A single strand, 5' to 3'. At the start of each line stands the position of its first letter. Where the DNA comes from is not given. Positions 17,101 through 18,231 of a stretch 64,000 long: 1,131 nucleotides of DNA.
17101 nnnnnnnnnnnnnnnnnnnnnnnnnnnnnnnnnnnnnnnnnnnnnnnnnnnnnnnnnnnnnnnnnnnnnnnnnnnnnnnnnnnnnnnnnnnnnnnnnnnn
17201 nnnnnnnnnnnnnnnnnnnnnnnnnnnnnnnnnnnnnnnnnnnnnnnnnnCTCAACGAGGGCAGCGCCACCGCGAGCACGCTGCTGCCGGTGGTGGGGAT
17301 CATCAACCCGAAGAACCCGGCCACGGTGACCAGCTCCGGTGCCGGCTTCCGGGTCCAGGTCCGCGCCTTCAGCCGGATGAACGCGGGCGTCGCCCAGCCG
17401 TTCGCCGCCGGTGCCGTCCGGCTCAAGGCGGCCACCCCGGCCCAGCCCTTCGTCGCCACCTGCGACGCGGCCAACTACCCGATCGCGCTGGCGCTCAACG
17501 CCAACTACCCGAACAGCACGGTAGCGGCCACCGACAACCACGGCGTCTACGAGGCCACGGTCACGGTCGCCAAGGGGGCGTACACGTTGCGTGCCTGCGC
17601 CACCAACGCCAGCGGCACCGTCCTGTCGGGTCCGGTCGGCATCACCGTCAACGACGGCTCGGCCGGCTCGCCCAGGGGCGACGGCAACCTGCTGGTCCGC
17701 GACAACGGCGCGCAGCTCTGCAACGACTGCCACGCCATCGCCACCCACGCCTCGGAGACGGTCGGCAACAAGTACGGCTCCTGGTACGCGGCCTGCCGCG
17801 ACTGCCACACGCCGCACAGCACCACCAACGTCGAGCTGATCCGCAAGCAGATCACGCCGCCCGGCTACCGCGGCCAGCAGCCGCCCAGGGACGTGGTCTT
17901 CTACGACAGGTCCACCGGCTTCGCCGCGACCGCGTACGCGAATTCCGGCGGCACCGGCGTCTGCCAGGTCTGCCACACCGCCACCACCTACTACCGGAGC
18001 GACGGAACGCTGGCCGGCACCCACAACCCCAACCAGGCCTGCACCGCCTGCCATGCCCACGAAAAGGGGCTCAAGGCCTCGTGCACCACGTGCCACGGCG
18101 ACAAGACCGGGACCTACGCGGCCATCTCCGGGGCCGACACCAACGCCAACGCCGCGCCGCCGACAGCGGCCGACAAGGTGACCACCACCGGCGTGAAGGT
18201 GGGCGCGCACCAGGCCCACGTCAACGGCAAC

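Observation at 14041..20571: Cytochrome of ~2176 aa combining Ig/FN3 repeats with 20 haem-type motifs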

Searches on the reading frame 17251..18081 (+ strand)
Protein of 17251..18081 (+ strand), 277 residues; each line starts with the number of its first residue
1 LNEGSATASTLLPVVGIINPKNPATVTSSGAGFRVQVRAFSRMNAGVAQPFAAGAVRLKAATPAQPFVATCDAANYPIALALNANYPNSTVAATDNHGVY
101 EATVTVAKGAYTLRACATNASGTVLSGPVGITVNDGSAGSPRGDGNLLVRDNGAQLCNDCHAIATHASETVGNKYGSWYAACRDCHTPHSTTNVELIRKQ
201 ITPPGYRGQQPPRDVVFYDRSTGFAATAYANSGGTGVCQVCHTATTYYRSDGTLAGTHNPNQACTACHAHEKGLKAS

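Call 83: search_protein_representatives(protein=window:17251-18081:+)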
Query: 277 residues. Proteins with E-value up to 0.001 (for the whole library): 654; up to 1e-10: 220; up to 1e-30: 74. The best 150 are listed.
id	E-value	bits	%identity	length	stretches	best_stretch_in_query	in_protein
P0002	2.1e-137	473.3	73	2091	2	2-277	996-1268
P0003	2.4e-113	394.5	67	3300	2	1-277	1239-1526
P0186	1.0e-112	392.4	70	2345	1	1-277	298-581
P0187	9.8e-61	222.0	37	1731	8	155-274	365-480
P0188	2.9e-56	207.3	46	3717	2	2-276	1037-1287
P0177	8.6e-53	195.9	55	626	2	78-276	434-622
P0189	1.1e-51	192.3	41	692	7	151-275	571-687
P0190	9.0e-49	182.7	47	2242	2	3-276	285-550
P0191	2.0e-48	181.6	40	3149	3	3-275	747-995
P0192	4.3e-48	180.5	46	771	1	3-277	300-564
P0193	4.4e-48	180.5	55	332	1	2-275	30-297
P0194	4.6e-48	180.4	49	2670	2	3-277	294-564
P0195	2.9e-47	177.8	44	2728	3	13-276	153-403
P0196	1.4e-46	175.6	44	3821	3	88-276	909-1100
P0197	2.0e-46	175.0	43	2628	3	3-277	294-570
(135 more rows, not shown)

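Call 89: find_encoding_contigs(protein=P0186, flank=8000, max_places=1)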
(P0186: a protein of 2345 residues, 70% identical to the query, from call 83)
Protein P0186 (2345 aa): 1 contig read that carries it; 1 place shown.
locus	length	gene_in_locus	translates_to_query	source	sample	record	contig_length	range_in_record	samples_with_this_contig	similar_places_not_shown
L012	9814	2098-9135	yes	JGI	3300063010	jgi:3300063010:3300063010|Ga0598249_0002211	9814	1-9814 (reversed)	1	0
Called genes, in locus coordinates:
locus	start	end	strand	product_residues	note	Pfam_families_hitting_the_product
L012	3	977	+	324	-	?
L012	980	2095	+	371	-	PF14522:Cytochrome_C7 (faint), PF14537:Cytochrom_c3_2 (faint), PF09699:Paired_CXXCH_1 (faint)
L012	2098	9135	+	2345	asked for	PF09699:Paired_CXXCH_1 (faint), PF14522:Cytochrome_C7 (faint), PF14537:Cytochrom_c3_2 (faint), PF09698:GSu_C4xC__C2xCH (weak), PF22113:Mtrc-MtrF_II-IV_dom (weak)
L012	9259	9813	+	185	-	?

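Call 90: find_encoding_contigs(protein=P0194, flank=10000, max_places=1)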
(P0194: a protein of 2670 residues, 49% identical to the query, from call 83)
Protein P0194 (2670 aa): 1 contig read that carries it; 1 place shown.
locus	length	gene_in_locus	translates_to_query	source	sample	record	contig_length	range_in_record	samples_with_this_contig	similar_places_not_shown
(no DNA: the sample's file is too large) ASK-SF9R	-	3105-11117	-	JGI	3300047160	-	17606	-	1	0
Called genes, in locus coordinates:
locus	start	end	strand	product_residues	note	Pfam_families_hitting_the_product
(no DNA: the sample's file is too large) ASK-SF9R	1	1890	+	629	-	?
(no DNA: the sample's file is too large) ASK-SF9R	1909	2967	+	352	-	PF14537:Cytochrom_c3_2 (faint), PF09699:Paired_CXXCH_1 (faint), PF14522:Cytochrome_C7 (faint)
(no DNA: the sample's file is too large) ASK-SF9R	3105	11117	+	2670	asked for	PF14522:Cytochrome_C7 (faint), PF14537:Cytochrom_c3_2 (faint), PF22113:Mtrc-MtrF_II-IV_dom (faint), PF09698:GSu_C4xC__C2xCH (weak)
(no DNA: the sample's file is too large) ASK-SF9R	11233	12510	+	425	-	PF05140:ResB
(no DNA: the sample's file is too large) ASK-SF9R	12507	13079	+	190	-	-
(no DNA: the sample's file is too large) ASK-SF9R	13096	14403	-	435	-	PF02366:PMT, PF13231:PMT_2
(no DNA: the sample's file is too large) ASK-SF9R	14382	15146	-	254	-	-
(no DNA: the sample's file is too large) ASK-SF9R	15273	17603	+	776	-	PF09586:YfhO (weak)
